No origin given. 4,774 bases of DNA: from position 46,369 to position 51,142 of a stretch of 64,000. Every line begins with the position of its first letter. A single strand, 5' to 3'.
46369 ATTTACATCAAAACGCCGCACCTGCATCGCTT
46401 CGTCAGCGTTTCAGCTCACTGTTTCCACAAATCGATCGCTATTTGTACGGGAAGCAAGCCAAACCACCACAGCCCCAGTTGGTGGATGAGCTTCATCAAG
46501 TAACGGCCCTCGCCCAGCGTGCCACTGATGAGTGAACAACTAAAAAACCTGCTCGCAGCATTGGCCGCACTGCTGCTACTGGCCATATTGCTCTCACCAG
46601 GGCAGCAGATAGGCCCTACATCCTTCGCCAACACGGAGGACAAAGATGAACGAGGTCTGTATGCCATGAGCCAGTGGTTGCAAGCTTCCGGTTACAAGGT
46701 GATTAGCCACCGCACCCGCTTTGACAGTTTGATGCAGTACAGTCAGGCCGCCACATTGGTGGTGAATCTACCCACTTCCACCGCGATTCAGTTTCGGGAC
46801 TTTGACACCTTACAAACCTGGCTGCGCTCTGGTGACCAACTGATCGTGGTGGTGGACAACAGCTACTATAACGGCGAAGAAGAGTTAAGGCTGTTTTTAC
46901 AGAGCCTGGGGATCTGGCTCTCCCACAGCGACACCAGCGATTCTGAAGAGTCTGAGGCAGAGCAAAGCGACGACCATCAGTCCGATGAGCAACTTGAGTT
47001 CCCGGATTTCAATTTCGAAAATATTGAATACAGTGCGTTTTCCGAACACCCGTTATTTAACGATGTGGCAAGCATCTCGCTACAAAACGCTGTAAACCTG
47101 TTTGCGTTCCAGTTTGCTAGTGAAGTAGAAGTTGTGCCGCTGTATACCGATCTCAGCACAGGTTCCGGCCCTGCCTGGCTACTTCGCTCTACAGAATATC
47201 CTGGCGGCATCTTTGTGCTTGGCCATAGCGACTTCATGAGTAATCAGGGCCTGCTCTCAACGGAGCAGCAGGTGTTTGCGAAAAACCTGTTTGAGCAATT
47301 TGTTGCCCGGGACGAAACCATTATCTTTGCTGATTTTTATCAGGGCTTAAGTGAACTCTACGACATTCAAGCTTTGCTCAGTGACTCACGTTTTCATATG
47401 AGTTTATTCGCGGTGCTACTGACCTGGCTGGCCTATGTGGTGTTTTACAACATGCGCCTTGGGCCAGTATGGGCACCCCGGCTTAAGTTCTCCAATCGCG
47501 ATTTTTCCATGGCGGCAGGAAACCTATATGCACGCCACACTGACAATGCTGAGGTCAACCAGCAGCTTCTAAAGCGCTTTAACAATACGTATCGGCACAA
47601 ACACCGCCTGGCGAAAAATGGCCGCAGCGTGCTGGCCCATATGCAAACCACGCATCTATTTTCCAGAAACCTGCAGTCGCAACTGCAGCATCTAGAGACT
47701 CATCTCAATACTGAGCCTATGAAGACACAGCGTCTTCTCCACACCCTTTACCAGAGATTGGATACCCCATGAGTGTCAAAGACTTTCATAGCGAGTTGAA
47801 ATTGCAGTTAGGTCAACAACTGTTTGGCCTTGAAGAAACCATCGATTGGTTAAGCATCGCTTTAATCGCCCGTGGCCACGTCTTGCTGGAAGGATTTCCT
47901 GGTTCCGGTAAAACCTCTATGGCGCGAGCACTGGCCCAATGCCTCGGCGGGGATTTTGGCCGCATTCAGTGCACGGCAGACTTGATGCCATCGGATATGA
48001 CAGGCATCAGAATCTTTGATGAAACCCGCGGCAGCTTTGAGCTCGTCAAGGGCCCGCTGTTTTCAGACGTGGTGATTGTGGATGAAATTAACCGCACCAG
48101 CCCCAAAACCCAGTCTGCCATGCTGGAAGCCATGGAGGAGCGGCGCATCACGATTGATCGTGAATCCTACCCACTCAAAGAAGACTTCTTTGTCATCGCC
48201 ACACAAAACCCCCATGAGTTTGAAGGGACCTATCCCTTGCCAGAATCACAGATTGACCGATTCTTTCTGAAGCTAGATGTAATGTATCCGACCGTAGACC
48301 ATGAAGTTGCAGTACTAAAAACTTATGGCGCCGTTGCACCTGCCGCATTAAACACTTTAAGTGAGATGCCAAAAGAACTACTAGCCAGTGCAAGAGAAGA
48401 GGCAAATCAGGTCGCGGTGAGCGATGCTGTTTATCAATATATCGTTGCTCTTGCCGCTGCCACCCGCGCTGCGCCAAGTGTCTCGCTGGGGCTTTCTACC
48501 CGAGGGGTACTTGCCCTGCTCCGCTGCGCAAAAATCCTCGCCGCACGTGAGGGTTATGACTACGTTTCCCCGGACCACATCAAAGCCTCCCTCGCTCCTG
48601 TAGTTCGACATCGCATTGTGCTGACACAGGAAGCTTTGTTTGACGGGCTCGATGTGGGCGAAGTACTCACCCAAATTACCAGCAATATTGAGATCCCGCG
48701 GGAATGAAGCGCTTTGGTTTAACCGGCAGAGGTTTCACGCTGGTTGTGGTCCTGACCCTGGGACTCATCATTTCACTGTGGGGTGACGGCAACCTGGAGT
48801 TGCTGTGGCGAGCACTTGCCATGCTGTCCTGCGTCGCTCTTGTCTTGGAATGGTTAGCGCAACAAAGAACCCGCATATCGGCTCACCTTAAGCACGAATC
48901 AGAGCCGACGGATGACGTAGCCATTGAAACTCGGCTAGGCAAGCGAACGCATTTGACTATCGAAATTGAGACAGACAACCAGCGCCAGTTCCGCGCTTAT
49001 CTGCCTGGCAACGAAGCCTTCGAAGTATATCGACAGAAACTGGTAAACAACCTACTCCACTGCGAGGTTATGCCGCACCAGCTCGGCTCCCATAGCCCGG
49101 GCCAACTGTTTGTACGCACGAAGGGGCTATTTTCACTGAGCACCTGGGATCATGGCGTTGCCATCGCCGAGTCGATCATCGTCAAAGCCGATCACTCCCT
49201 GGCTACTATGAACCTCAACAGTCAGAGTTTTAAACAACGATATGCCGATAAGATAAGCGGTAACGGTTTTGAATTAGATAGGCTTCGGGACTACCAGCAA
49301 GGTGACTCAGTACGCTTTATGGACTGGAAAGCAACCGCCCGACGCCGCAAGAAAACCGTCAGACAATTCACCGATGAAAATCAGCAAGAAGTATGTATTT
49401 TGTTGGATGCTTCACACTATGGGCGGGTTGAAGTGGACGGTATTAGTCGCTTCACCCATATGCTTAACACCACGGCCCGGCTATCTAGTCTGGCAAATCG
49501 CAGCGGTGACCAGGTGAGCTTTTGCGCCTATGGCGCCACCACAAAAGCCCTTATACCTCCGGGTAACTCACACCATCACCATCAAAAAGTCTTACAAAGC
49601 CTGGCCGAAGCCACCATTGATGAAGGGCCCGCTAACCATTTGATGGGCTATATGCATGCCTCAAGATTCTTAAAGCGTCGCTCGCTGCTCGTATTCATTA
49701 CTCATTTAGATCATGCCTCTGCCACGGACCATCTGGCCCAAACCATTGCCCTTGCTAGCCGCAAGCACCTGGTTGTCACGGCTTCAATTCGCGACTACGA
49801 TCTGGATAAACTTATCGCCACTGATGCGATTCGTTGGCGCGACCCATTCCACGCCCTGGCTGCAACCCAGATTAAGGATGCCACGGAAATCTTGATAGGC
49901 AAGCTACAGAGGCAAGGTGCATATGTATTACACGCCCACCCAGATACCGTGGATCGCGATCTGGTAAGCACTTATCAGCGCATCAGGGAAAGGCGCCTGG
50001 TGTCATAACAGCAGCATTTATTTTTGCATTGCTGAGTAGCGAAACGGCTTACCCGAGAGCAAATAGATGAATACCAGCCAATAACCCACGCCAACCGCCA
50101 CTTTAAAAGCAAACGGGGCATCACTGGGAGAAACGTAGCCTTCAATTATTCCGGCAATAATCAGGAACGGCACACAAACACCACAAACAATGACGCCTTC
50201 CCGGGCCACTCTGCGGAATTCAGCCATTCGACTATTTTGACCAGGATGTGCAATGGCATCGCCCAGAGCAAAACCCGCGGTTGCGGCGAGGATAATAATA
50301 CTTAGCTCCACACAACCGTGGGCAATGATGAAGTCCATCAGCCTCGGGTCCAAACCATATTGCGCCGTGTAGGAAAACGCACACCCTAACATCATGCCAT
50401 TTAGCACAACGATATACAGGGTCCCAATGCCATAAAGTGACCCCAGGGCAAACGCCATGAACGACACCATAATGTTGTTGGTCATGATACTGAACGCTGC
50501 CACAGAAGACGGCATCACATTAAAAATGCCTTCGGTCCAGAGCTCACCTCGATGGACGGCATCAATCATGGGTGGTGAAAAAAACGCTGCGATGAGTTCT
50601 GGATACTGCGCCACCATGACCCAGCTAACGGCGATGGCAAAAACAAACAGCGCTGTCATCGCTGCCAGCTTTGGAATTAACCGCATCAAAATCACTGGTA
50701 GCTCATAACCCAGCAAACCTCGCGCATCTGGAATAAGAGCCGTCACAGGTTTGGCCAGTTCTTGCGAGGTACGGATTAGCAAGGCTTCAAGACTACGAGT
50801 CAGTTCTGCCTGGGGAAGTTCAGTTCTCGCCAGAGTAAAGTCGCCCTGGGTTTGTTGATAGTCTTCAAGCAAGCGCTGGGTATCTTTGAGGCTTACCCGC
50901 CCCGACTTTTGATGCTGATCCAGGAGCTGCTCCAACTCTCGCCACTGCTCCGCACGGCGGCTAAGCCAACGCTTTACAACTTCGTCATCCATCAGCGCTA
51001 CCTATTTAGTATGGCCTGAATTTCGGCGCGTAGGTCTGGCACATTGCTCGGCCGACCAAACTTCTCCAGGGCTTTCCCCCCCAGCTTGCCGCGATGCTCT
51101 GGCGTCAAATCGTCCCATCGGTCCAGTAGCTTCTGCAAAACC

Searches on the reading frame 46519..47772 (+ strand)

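Call 9: search_protein_families(library=pfam, proteins=[window:46519-47772:+], max_evalue=0.001)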
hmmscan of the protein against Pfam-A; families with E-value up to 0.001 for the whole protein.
window:46519-47772:+ (417 aa): 1 family
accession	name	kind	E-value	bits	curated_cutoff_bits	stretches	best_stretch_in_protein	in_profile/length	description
PF14258.12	DUF4350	-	6.8e-12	46.5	30.4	1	41-257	3-180/181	Domain of unknown function (DUF4350)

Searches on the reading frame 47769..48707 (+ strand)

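Call 9: search_protein_families(library=pfam, proteins=[window:47769-48707:+], max_evalue=0.001)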
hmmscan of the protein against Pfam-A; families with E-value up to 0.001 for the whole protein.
window:47769-48707:+ (312 aa): 9 families
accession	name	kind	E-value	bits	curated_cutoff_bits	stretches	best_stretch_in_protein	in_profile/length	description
PF07726.17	AAA_3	-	1.2e-57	193.9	27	1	37-167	1-131/131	ATPase family associated with various cellular activities (AAA)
PF17863.7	AAA_lid_2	-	7.4e-20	70.9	22.7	1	231-302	2-73/74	AAA lid domain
PF07728.20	AAA_5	-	1.5e-17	64.3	22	1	37-165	1-139/139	AAA domain (dynein-related subfamily)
PF20030.5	bpMoxR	-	4.8e-10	39.3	27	1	13-184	9-179/205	MoxR domain in the MoxR-vWA-beta-propeller ternary systems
PF00004.35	AAA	-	1.1e-09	39.2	21.2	1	38-151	1-114/131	ATPase family associated with various cellular activities (AAA)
PF00493.29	MCM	-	3.3e-08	33.3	23.3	1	8-155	30-178/224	MCM P-loop domain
PF05496.18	RuvB_N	-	3.2e-07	30.7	27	1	36-129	34-115/159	Holliday junction DNA helicase RuvB P-loop domain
PF01078.27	Mg_chelatase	-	7.6e-07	29.2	20.3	0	18-59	5-46/207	Magnesium chelatase, subunit ChlI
PF00158.32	Sigma54_activat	-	6.5e-06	26.4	20.2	1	32-147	19-142/168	Sigma-54 interaction domain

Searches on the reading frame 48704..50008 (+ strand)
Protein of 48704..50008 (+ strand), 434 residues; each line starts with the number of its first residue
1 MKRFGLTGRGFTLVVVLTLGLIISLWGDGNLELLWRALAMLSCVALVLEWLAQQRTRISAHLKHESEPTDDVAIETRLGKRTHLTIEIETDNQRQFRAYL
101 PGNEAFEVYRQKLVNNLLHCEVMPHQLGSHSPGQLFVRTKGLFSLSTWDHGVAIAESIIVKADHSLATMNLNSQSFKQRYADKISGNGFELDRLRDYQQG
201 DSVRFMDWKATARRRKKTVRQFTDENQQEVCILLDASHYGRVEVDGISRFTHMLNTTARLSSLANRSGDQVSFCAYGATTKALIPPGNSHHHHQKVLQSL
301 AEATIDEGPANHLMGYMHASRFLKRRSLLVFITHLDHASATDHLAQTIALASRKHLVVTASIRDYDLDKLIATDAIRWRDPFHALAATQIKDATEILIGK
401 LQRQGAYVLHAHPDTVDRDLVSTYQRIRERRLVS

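Call 9: search_protein_families(library=pfam, proteins=[window:48704-50008:+], max_evalue=0.001)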
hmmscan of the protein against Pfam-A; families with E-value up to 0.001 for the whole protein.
window:48704-50008:+ (434 aa): 2 families
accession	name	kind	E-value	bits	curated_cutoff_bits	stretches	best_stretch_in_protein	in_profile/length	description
PF01882.25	DUF58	-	2.5e-25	89.4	23.4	1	194-381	2-187/216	Protein of unknown function DUF58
PF13519.12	VWA_2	-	8.9e-05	23.5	27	1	231-333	2-104/107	von Willebrand factor type A domain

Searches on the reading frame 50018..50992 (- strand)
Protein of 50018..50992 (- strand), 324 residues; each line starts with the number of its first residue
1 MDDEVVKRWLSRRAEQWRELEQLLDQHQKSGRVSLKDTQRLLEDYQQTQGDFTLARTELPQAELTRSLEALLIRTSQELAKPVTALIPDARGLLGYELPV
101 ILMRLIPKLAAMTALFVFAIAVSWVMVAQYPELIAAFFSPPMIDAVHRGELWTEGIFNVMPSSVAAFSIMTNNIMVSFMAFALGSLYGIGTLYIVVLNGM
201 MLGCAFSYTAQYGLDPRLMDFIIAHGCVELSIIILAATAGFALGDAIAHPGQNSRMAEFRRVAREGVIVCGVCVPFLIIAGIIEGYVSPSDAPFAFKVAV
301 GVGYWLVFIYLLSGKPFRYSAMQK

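Call 9: search_protein_families(library=pfam, proteins=[window:50018-50992:-], max_evalue=0.001)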
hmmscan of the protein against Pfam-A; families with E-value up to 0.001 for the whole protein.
window:50018-50992:- (324 aa): 1 family
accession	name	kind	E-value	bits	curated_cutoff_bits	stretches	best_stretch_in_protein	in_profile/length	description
PF01944.22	SpoIIM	-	3.2e-32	112.2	26.9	1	113-289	2-163/163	Stage II sporulation protein M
